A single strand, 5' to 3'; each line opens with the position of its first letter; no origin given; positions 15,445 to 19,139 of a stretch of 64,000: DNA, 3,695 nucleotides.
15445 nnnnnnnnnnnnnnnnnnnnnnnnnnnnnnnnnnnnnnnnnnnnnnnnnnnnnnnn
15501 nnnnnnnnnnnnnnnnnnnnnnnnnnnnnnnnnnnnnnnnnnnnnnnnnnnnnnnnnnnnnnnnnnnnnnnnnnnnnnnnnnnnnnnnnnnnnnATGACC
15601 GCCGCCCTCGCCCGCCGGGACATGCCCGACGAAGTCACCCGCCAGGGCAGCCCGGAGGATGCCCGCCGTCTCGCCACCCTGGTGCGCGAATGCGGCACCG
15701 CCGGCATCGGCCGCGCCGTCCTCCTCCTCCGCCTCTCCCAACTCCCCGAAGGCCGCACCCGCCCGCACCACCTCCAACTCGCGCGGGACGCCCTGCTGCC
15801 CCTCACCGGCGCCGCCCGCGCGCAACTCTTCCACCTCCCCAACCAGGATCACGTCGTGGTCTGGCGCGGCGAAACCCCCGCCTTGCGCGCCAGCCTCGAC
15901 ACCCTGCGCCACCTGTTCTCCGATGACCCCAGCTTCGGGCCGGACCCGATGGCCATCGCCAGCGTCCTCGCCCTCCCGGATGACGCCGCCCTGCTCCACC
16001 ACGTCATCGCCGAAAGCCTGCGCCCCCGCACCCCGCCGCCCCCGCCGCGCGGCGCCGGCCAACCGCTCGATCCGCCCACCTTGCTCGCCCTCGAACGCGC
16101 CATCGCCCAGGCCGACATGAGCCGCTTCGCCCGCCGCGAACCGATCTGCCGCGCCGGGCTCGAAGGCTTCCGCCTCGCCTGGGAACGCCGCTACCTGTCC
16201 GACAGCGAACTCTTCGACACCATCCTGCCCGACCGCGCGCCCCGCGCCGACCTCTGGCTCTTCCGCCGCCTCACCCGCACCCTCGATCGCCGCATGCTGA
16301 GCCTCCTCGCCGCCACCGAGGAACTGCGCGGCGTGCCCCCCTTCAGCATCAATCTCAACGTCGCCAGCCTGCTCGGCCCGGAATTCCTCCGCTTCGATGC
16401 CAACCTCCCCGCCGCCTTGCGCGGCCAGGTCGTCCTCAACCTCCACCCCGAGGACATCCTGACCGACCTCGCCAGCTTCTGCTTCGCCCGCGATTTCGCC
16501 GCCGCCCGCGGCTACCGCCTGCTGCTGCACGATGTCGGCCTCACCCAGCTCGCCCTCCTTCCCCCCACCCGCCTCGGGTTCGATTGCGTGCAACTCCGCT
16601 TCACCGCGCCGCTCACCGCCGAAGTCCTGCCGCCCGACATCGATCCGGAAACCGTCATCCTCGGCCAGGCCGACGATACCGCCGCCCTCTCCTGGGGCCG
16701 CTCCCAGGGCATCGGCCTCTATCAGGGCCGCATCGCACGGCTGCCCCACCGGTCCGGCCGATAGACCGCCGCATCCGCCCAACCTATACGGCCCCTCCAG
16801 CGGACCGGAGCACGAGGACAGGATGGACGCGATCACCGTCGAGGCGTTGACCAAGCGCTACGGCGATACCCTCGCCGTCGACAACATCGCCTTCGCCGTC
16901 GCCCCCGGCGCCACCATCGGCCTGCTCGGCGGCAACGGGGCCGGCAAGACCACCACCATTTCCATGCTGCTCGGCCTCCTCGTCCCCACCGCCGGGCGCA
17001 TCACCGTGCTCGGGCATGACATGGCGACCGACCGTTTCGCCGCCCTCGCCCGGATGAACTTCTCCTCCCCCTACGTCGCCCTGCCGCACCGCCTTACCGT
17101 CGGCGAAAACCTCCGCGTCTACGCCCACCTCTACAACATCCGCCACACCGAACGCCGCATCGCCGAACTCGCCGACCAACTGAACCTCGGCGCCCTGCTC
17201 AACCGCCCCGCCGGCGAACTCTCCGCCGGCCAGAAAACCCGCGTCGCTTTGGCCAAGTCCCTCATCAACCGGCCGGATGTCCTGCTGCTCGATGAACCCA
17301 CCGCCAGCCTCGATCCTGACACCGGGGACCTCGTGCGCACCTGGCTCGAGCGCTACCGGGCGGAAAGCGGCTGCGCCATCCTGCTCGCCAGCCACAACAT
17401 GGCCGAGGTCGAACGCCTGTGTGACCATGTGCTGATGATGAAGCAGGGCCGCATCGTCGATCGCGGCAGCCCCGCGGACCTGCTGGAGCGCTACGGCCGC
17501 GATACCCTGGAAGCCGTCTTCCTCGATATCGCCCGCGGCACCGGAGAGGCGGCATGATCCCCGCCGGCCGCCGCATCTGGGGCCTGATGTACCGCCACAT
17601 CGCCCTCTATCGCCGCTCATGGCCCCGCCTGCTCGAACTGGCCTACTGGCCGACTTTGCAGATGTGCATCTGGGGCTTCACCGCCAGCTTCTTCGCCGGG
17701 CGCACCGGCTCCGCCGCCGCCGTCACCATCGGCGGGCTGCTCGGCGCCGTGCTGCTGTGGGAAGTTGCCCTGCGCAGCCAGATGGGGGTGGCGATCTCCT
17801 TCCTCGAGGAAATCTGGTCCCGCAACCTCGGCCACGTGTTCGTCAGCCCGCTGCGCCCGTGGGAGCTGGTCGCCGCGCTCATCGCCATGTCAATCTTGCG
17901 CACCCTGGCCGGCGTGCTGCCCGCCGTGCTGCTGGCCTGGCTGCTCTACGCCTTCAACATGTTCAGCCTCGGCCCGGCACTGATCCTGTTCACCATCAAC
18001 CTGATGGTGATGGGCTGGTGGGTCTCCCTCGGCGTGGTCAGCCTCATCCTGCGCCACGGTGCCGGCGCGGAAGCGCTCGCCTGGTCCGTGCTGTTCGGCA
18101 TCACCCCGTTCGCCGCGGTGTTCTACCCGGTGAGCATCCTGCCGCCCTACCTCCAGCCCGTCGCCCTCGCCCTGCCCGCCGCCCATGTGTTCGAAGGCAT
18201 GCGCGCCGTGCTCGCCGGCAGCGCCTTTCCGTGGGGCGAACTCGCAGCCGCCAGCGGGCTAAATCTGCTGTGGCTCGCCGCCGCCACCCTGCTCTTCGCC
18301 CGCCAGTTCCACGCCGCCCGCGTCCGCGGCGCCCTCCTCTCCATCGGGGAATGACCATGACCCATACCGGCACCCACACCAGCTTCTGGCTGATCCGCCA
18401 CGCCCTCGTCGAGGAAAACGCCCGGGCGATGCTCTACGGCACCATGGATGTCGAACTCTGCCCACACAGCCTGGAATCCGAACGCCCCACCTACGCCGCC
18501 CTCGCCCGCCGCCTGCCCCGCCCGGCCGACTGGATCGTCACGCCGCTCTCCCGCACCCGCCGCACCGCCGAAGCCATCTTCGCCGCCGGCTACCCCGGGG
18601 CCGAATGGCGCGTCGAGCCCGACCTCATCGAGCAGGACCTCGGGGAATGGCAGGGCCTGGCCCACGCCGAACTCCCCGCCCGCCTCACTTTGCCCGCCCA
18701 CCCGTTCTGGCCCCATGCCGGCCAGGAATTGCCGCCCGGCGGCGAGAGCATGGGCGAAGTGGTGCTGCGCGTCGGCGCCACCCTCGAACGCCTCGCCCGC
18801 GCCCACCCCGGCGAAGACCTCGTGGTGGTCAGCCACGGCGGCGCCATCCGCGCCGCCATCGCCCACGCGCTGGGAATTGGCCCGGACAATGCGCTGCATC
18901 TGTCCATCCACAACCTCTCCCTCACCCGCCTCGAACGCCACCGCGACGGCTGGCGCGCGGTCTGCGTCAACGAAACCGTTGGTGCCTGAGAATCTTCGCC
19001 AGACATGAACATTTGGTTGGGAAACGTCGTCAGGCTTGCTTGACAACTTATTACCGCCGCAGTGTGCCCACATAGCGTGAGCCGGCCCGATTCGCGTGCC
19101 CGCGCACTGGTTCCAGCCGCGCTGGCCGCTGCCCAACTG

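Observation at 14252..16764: Translationally coupled pair of paralogous proteins with degenerate EAL-like domains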

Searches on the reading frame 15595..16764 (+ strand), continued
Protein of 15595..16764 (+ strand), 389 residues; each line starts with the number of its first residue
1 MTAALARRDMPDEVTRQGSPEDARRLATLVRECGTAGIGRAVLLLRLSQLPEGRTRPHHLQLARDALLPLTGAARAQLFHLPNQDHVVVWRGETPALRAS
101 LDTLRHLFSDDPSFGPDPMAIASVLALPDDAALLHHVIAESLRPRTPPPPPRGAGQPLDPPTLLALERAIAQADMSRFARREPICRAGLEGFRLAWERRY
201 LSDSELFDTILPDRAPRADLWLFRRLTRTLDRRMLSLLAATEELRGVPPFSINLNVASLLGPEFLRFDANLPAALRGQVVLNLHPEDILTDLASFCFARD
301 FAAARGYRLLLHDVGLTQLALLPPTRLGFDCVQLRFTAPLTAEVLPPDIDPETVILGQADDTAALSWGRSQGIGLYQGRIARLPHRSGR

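Call 64: find_encoding_contigs(protein=P0420, flank=7000, max_places=1)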
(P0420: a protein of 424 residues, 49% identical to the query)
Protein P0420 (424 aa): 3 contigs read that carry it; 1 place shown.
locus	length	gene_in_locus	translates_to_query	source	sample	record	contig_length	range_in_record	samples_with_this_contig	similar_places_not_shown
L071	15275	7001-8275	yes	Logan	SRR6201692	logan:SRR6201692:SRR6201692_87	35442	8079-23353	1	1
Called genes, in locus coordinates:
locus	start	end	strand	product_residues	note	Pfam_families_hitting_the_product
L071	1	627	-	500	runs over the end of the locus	PF01225:Mur_ligase, PF08245:Mur_ligase_M, PF02875:Mur_ligase_C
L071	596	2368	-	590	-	PF03717:PBP_dimer, PF00905:Transpeptidase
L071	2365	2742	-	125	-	-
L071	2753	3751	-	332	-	PF01795:Methyltransf_5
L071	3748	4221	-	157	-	PF02381:MraZ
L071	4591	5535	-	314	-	PF01073:3Beta_HSD, PF01370:Epimerase, PF02719:Polysacc_synt_2 (faint), PF04321:RmlD_sub_bind (weak), PF07993:NAD_binding_4 (faint), PF16363:GDP_Man_Dehyd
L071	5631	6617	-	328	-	PF02668:TauD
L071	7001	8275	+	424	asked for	PF00563:EAL (weak)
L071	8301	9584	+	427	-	PF00563:EAL (faint)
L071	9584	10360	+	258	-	PF00005:ABC_tran, PF13304:AAA_21 (weak)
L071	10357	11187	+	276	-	PF01061:ABC2_membrane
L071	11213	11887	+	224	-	PF04366:Ysc84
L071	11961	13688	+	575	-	PF00749:tRNA-synt_1c, PF03950:tRNA-synt_1c_C, PF20974:tRNA-synt_1c_C2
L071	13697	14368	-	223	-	PF13759:2OG-FeII_Oxy_5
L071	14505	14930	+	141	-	PF01042:Ribonuc_L-PSP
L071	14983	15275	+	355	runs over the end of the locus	PF00389:2-Hacid_dh, PF02826:2-Hacid_dh_C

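Call 78: search_protein_families(library=padloc, proteins=[window:15595-16764:+], max_evalue=0.01)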
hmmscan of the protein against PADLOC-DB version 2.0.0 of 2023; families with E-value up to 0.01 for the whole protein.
window:15595-16764:+ (389 aa): 0 families

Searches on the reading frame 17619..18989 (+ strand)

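Call 28: search_protein_families(library=pfam, proteins=[window:17619-18989:+], max_evalue=0.001)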
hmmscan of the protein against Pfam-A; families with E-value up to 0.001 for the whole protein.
window:17619-18989:+ (456 aa): 1 family
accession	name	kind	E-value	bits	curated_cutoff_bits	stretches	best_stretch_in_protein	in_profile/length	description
PF00300.27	His_Phos_1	-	3.7e-43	147.9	21.7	1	256-452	1-193/194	Histidine phosphatase superfamily (branch 1)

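Call 52: search_protein_families(library=ncbifam, proteins=[window:17619-18989:+], max_evalue=0.00001)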
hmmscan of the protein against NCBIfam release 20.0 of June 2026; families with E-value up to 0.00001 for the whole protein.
window:17619-18989:+ (456 aa): 9 families
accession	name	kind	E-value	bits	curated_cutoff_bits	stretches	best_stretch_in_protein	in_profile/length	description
NF005567.0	PRK07238.1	equivalog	2.1e-27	96.5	326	1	243-453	167-374/378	bifunctional RNase H/acid phosphatase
TIGR03162.1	ribazole_cobC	equivalog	1.5e-26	92.9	162.9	1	257-437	2-175/176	alpha-ribazole phosphatase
TIGR03848.1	MSMEG_4193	subfamily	1.6e-17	63.7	203.85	1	258-453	4-199/204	MSMEG_4193 family putative phosphomutase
NF045917.1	PhserinePhPspA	equivalog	1.6e-13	50.9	350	1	257-436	5-180/211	phosphoserine phosphatase PspA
NF011580.0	PRK15004.1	equivalog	9.7e-13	48.6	250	1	256-440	3-183/203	adenosylcobalamin/alpha-ribazole phosphatase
NF002901.0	PRK03482.1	equivalog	1.6e-09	37.7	261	1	257-448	5-192/215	2,3-diphosphoglycerate-dependent phosphoglycerate mutase GpmB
NF038349.1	dPGM_arch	equivalog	8.8e-07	29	225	1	258-444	3-175/194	2,3-diphosphoglycerate-dependent phosphoglycerate mutase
NF002339.0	PRK01295.1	equivalog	1.1e-06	28.2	316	1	257-426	6-178/206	2,3-bisphosphoglycerate-dependent phosphoglycerate mutase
NF009993.0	PRK13462.1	equivalog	5.3e-06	26.2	226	0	257-417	9-158/203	acid phosphatase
